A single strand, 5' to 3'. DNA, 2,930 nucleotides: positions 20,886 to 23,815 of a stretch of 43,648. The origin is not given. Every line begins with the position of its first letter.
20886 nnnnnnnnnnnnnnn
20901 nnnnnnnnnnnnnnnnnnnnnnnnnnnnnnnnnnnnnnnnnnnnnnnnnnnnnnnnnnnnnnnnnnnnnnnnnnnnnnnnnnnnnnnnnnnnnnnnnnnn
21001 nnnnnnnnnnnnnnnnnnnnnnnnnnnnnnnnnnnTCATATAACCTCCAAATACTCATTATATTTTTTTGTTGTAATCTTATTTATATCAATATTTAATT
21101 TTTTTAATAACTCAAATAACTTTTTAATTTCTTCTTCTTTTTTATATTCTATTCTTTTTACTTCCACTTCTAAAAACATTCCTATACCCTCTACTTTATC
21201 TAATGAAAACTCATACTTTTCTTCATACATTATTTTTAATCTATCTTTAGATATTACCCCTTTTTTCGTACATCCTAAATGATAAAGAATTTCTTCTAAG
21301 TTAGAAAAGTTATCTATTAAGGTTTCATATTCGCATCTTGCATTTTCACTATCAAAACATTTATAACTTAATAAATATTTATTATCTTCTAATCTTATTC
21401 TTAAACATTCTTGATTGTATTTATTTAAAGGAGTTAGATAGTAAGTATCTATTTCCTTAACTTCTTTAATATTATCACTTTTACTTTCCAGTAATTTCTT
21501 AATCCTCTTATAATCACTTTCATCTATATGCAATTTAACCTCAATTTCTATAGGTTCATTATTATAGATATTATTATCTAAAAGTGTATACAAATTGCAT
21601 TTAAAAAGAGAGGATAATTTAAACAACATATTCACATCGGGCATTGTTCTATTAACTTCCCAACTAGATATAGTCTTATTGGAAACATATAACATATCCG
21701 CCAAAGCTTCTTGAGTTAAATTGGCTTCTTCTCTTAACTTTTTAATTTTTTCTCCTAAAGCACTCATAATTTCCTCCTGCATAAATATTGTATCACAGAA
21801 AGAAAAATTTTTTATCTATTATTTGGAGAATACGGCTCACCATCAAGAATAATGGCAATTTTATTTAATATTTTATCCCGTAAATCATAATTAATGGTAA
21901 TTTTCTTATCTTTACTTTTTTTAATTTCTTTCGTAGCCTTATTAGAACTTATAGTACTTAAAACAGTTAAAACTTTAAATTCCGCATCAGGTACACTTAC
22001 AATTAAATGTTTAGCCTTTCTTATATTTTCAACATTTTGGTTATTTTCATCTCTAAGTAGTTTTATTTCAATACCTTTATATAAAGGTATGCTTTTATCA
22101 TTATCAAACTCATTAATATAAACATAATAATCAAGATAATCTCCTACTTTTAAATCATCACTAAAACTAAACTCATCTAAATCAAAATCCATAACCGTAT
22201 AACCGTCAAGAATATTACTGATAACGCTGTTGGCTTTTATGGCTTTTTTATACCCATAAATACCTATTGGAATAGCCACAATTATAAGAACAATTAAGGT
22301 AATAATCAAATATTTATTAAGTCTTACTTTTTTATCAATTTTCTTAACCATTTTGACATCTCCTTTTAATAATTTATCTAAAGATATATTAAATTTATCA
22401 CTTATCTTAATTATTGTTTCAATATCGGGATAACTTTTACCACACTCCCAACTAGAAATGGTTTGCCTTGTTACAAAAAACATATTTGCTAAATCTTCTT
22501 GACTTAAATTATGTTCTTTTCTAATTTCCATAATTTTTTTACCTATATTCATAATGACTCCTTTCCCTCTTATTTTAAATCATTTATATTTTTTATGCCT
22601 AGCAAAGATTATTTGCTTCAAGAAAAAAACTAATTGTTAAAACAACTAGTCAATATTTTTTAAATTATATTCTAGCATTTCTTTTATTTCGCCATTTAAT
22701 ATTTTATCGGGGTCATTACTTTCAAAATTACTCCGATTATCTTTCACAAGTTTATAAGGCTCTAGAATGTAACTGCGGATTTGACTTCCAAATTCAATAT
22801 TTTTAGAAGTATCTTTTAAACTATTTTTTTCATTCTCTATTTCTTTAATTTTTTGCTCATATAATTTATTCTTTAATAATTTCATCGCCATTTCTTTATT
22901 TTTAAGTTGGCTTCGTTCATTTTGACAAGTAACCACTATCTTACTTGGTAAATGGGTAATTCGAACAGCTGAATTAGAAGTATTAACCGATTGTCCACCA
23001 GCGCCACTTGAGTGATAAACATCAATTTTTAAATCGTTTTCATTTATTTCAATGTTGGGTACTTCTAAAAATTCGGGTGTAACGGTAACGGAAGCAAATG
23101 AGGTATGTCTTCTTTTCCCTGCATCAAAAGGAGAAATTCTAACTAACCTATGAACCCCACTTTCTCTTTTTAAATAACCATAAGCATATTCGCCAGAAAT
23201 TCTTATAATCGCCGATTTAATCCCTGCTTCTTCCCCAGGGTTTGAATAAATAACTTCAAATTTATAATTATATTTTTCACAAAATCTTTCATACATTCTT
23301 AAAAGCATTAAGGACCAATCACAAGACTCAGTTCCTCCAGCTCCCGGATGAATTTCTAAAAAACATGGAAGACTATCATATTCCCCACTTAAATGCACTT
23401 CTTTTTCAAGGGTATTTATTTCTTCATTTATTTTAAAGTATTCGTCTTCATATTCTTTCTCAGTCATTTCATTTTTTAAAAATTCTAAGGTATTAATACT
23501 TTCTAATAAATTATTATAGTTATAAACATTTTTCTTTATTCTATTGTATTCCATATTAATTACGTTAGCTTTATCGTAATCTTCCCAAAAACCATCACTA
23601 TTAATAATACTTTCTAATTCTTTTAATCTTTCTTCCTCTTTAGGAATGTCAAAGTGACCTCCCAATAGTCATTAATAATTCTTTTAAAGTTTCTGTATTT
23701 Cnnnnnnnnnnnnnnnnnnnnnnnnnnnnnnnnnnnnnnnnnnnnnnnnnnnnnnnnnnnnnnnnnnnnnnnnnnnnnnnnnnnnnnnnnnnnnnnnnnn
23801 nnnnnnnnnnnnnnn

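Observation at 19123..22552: Compact cluster inserted between prfB and tilS: membrane XRE, an XRE::CYTH fusion, two unknown paralogs and a 256-aa unknown protein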

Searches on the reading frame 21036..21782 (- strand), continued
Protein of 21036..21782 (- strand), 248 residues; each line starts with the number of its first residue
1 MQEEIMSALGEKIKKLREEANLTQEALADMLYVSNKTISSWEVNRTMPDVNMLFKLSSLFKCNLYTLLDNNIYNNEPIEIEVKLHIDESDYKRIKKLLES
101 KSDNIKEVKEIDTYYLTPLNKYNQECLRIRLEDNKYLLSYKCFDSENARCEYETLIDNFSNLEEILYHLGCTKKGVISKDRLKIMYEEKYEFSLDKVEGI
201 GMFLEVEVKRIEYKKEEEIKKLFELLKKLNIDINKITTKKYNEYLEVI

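Call 70: search_dna_similar(query=window:21036-21767:-, collection=phages, mode=protein, max_evalue=0.00001, max_rows=15)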
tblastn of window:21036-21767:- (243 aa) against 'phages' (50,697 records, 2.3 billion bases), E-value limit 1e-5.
Records with a match: 10; places in all: 10; records where one place covers at least 80% of the query: 0.
Best place of each record, by identity: <60% 10.
By first word of the organism name: Bacteriophage 5; Enterococcus 2; Listeria 2; Phage 1.
By host as written in the record: - 7; Listeria monocytogenes 2; Enterococcus faecalis 1.
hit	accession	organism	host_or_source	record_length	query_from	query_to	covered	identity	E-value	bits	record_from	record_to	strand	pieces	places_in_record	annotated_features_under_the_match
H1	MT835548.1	Bacteriophage sp.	human fecal samples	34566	5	136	54%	28.8%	6e-7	56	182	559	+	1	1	record has no annotation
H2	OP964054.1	Phage CRBO14221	wine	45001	1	63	26%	46.0%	6e-8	59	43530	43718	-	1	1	record has no annotation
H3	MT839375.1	Bacteriophage sp.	human fecal samples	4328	2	64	26%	39.7%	1e-5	52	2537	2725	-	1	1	record has no annotation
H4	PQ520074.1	Enterococcus phage IME_EF3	-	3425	4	64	25%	41.0%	3e-7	57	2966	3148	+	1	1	record has no annotation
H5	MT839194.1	Bacteriophage sp.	human fecal samples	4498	4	64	25%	41.0%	2e-6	54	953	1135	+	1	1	record has no annotation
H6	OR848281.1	Listeria phage LM 4-14-1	Listeria monocytogenes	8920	4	48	19%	55.6%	2e-6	54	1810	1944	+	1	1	record has no annotation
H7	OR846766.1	Listeria phage LM 4-11-1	Listeria monocytogenes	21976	4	48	19%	55.6%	2e-6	54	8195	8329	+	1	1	record has no annotation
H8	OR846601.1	Enterococcus phage Efs 1-1-1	Enterococcus faecalis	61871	4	63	25%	41.7%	6e-6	52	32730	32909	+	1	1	record has no annotation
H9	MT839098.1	Bacteriophage sp.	human fecal samples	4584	4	59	23%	44.6%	2e-6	54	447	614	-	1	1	record has no annotation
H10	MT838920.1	Bacteriophage sp.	human fecal samples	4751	8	64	23%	36.8%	1e-6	55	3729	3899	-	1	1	record has no annotation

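Call 74: search_protein_families(library=pfam, proteins=[L013:4764-5591:+, L013:2806-3468:+], max_evalue=1)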
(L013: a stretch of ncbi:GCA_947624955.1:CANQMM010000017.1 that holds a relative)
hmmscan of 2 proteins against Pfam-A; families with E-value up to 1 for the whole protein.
L013:4764-5591:+ (276 aa): 2 families
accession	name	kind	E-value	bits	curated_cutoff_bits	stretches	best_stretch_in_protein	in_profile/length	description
PF00615.24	RGS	-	0.13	13.1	23.9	1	141-175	15-49/117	Regulator of G protein signaling domain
PF19349.4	DUF5927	-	0.15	11.5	27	1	124-170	243-290/300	Family of unknown function (DUF5927)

L013:2806-3468:+ (221 aa): 1 family
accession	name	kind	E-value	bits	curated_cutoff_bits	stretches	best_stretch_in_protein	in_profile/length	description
PF13913.12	zf-C2HC_2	-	0.37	11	27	0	137-149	3-15/25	zinc-finger of a C2HC-type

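Call 82: search_protein_families(library=pfam, proteins=[L010:7811-8473:+, L010:7379-7792:+, L015:4263-5096:+, L015:3460-4179:+], max_evalue=0.01)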
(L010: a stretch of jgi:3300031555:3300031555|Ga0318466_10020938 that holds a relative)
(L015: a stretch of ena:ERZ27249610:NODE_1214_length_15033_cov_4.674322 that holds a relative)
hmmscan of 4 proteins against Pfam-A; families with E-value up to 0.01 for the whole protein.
L010:7811-8473:+ (221 aa): 0 families

L010:7379-7792:+ (138 aa): 2 families
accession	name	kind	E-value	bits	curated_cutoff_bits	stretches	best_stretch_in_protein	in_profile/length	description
PF08702.15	Fib_alpha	-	0.0021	18.7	29.9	1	82-125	87-130/143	Fibrinogen alpha/beta chain family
PF01763.21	Herpes_UL6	-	0.0052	15.8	27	1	85-128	366-409/562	Herpesvirus UL6 like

L015:4263-5096:+ (278 aa): 0 families

L015:3460-4179:+ (240 aa): 2 families
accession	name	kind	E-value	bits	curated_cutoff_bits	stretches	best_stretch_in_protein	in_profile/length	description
PF01476.26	LysM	-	0.00013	22.2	20.9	1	195-235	1-43/43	LysM domain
PF23577.1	LysM_RLK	-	0.003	18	27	1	197-222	5-30/44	LysM domain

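Call 83: search_protein_families(library=padloc, proteins=[L010:4621-5844:+, L009:9840-11771:-, L010:7811-8473:+, L010:7379-7792:+], max_evalue=0.001)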
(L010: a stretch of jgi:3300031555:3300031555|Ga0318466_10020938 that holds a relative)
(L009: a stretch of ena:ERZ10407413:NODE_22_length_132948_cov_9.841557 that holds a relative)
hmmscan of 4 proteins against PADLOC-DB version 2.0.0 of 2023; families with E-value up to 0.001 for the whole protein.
L010:4621-5844:+ (408 aa): 1 family
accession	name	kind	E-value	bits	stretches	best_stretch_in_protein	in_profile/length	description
PDLC04906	PDC-S09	-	0.00023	19.5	1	79-138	27-86/98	-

L009:9840-11771:- (643 aa): 3 families
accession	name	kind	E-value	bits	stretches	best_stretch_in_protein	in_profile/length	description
PDLC05031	PDC-S49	-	1.9e-48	163.7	1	3-632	7-604/624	-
PDLC05029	PDC-S49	-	3.9e-44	149.4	3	117-176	120-178/619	-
PDLC05030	PDC-S49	-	9.3e-39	131.6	2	3-186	4-197/629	-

L010:7811-8473:+ (221 aa): 0 families

L010:7379-7792:+ (138 aa): 0 families

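Call 84: search_protein_families(library=ncbifam, proteins=[L010:4621-5844:+], max_evalue=0.001)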
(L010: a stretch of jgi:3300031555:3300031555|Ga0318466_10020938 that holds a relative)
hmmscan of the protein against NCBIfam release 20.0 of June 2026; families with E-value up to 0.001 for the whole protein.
L010:4621-5844:+ (408 aa): 1 family
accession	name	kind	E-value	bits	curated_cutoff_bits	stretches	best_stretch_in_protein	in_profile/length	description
NF047752.1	MntA_antitoxin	equivalog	9e-07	28.7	60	1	77-159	8-90/106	type VII toxin-antitoxin system MntA family adenylyltransferase antitoxin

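Call 98: find_related_loci(query=A4, collection=viral_contigs, flank=6000)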
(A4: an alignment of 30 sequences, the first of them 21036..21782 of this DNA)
Query A4 (248 aa) in viral_contigs; peptide patterns used: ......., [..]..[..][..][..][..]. (x = any residue, [..] = any of these).
133 stretches matched a pattern; 67 encode a relative of the query (tblastn E <= 1e-3); 67 distinct loci.
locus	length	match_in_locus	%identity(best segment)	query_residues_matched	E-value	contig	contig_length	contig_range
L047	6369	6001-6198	52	6-71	3e-16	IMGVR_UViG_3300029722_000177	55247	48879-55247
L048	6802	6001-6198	52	6-71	3e-16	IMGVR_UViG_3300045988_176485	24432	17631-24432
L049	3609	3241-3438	52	6-71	3e-16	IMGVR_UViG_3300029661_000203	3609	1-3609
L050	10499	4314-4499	45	9-70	4e-14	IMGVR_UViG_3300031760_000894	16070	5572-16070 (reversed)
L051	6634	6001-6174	50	14-71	5e-13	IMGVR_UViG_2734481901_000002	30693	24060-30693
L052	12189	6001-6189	41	8-70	1e-12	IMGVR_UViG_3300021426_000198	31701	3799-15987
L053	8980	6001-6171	49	8-64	2e-12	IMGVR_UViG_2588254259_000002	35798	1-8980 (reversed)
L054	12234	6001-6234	41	9-85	2e-12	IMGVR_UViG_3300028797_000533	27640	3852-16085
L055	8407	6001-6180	48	9-68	3e-12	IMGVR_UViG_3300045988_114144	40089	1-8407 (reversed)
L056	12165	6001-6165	47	9-63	4e-12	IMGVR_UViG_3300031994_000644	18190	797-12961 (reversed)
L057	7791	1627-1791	47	9-63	4e-12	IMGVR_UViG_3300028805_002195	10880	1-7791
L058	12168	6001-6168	50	8-63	6e-12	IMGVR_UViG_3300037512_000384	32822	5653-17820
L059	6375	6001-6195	48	4-68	8e-12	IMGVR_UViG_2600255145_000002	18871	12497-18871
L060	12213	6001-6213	40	9-80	1e-11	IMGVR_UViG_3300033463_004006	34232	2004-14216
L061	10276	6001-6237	41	7-87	2e-11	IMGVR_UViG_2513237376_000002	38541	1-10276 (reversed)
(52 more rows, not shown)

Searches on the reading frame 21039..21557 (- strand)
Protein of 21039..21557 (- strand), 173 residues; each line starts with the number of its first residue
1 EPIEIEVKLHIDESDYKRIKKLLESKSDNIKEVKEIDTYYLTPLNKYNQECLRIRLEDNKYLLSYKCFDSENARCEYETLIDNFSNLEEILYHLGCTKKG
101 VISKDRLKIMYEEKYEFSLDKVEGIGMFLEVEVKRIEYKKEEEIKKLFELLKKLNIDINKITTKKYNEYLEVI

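Call 95: search_solved_structures(query=window:21039-21557:-, max_evalue=10, show_alignments=0)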
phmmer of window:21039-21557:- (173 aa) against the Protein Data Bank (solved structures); distinct sequences matched with E-value up to 10: 6.
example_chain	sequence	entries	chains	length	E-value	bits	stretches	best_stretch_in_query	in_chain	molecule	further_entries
7ns8_A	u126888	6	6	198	1.1e-07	35.4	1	3-169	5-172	Triphosphate tunnel metalloenzyme Saci_0718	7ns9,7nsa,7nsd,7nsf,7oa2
2een_A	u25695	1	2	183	8.8e-06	29.3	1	4-168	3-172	Hypothetical protein PH1819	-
2dc4_A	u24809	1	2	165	2.6e-05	27.7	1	3-169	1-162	165aa long hypothetical protein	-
7uek_A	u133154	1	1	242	0.16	15.4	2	85-163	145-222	OT3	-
3n0y_A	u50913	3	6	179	0.55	13.7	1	73-143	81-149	Adenylate cyclase 2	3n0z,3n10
2fjt_A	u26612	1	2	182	0.57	13.6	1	73-143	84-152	Adenylyl cyclase class IV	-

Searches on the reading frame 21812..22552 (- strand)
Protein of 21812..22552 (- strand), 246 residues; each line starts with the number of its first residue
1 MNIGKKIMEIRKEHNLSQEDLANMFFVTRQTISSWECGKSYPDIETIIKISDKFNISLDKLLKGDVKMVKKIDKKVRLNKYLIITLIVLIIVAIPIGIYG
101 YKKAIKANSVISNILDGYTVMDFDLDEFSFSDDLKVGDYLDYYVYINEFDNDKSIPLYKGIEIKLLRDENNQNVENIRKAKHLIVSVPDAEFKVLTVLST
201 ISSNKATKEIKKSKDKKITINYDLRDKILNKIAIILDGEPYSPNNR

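Call 3: search_protein_families(library=pfam, proteins=[window:21812-22552:-], max_evalue=0.1)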
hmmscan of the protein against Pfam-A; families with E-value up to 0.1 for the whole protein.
window:21812-22552:- (246 aa): 9 families
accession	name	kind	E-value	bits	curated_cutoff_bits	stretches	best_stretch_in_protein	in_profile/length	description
PF01381.28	HTH_3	-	9.9e-15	54.8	23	1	7-61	1-55/55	Helix-turn-helix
PF12844.13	HTH_19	-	6.4e-13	48.8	30.2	1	4-64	1-61/64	Helix-turn-helix domain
PF07022.19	Phage_CI_repr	-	5.6e-05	23.8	22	1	17-65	14-61/65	Bacteriophage CI repressor helix-turn-helix domain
PF13443.12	HTH_26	-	0.00013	22.6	22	1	6-62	1-58/63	Cro/C1-type HTH DNA-binding domain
PF15515.12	MvaI_BcnI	-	0.0027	18.2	25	1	132-209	19-88/227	MvaI/BcnI restriction endonuclease family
PF15731.11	MqsA_antitoxin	-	0.005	17.4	30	1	4-47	71-114/131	Antitoxin component of bacterial toxin-antitoxin system, MqsA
PF13545.12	HTH_Crp_2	-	0.021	15.2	27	1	14-33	21-40/70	Crp-like helix-turn-helix domain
PF04545.22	Sigma70_r4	-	0.03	14.3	24.1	1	5-34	10-39/50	Sigma-70, region 4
PF09716.15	ETRAMP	-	0.048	14.1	29.1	1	57-103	29-80/81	Malarial early transcribed membrane protein (ETRAMP)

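Call 4: search_protein_families(library=padloc, proteins=[window:21812-22552:-], max_evalue=0.1)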
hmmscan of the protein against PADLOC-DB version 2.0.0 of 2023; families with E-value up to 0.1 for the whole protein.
window:21812-22552:- (246 aa): 21 families
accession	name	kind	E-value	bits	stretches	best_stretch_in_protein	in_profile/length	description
PDLC02926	HTH_VI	-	2.9e-12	44.7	1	2-77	1-77/92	-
PDLC03954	RmrA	-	1.6e-09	35.2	1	4-66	12-74/380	-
PDLC03952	RmrA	-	2.5e-09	34.4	1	3-70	23-90/395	-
PDLC03945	RmrA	-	3.9e-09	34.2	1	1-67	1-67/394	-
PDLC03951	RmrA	-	5e-09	33.6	1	5-65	11-70/400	-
PDLC04775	PDC-M69A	-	1.7e-07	29.7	1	2-69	7-74/113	-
PDLC03947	RmrA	-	2.5e-07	27.9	1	3-61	12-70/383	-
PDLC03944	RmrA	-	6.5e-07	26.7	1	4-56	8-60/384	-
PDLC03665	Control_protein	-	7.2e-07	27.4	1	3-63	9-70/77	control protein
PDLC04760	PDC-M64C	-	1.8e-06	26.2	1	1-58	25-82/93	-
PDLC03956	RmrA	-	8e-05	19.8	1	4-63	10-70/399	-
PDLC03949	RmrA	-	0.00018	18.5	1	7-71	7-71/363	-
PDLC03948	RmrA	-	0.00023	18.2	1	4-66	10-72/397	-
PDLC03666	Control_protein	-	0.00036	18.9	1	3-57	7-61/77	control protein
PDLC04758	PDC-M64B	-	0.00049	18.5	1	2-58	30-86/123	-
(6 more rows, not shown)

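Call 5: search_protein_families(library=ncbifam, proteins=[window:21812-22552:-], max_evalue=0.1)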
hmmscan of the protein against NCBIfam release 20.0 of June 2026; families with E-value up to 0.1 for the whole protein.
window:21812-22552:- (246 aa): 18 families
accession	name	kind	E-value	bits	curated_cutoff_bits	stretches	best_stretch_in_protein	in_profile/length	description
NF041951.1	phage_RstR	subfamily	1.5e-16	60.6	80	1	1-79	1-79/108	RstR family transcriptional repressor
NF052239.1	antitox_spr1629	equivalog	1.5e-08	34.2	335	1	1-70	1-70/377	spr1629 family repressor/antitoxin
TIGR03070.1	couple_hipB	subfamily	2.9e-08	33.6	71.65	1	2-58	2-58/58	type II toxin-antitoxin system Y4mF family antitoxin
NF003162.0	PRK04140.1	equivalog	4.9e-08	32.4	263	1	4-61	128-185/317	transcriptional regulator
NF041575.1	antitoxPezA_Strep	equivalog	1.6e-07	31.4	290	1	3-74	2-72/158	type II toxin-antitoxin system antitoxin PezA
NF007257.0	PRK09706.1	subfamily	5e-07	29.6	101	1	3-66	6-69/135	transcriptional repressor DicA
NF007408.0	PRK09943.1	equivalog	5e-07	29.4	211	1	2-65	7-70/185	HTH-type transcriptional regulator PuuR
TIGR00270.2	TIGR00270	equivalog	3.7e-06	26.8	110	1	4-65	77-138/159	multiprotein bridging factor aMBF1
TIGR03830.1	CxxCG_CxxCG_HTH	subfamily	7e-06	25.9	61.8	1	3-43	66-106/127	type II TA system antitoxin MqsA family protein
NF047948.1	male_kill_WMK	equivalog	7.3e-06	25.6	300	1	2-67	162-227/300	WO male-killing family protein Wmk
NF047542.1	telomere_Tap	equivalog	0.00066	18.5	600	1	10-44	25-59/695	telomere-associated protein Tap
NF007271.0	PRK09726.1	equivalog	0.0028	17.6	79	1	8-58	18-68/88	type II toxin-antitoxin system antitoxin HipB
NF041265.1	NadS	equivalog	0.0063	16.8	60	1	8-42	36-70/94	NadS family protein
NF040522.1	VC1465_fam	subfamily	0.019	15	70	1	9-40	3-34/111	VC1465 family Xer recombination activation factor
NF006015.0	PRK08154.1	subfamily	0.026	13.7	204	1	2-65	30-93/314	anaerobic benzoate catabolism transcriptional regulator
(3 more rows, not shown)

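Call 6: search_protein_families(library=phrogs, proteins=[window:21812-22552:-], max_evalue=0.1)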
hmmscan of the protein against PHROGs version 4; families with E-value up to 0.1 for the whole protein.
window:21812-22552:- (246 aa): 39 families (the best 25 are shown)
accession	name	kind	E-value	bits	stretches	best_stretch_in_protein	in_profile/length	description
phrog_8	-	transcription regulation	1.4e-17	65.2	1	1-189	75-248/346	transcriptional regulator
phrog_3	-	transcription regulation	8.9e-16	59.7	1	1-164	87-232/430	transcriptional repressor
phrog_2967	-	transcription regulation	4.5e-14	53.5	1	2-76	10-87/225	transcriptional regulator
phrog_4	-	transcription regulation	6.1e-14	52.8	1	1-101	135-217/400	transcriptional repressor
phrog_2439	-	transcription regulation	8.4e-09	35.8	1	4-65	9-70/367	transcriptional regulator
phrog_1373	-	transcription regulation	1.9e-08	35.5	1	3-71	64-132/166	transcriptional regulator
phrog_2328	-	transcription regulation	1.3e-07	32.4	1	7-66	20-79/128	transcriptional repressor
phrog_2104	-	unknown function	4.6e-07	31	1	6-43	43-80/103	-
phrog_7396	-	unknown function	8.7e-07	29.8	1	3-62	16-78/227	-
phrog_1124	-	transcription regulation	1.1e-06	29.3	1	3-56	9-61/177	transcriptional regulator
phrog_5119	-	unknown function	1.9e-06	28.8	1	4-40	55-91/152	-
phrog_4836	-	transcription regulation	4.3e-06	27.4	1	2-69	75-142/194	CII-like regulator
phrog_7950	-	transcription regulation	5.5e-06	27.4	1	7-38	12-43/68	transcriptional repressor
phrog_3037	-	transcription regulation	8e-06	26.8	1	3-75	27-88/189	transcriptional repressor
phrog_5823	-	transcription regulation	3.9e-05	24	1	1-64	5-69/404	transcriptional regulator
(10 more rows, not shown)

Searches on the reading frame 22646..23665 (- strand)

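Call 3: search_protein_families(library=pfam, proteins=[window:22646-23665:-], max_evalue=0.1)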
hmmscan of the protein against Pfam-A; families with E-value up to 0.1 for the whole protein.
window:22646-23665:- (339 aa): 2 families
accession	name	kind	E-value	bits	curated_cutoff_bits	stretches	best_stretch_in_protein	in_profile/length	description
PF03462.23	PCRF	-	5.2e-53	180.2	24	1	11-193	2-194/194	PCRF domain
PF00472.26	RF-1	-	1.6e-38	131.7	35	1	204-311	4-116/116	RF-1 domain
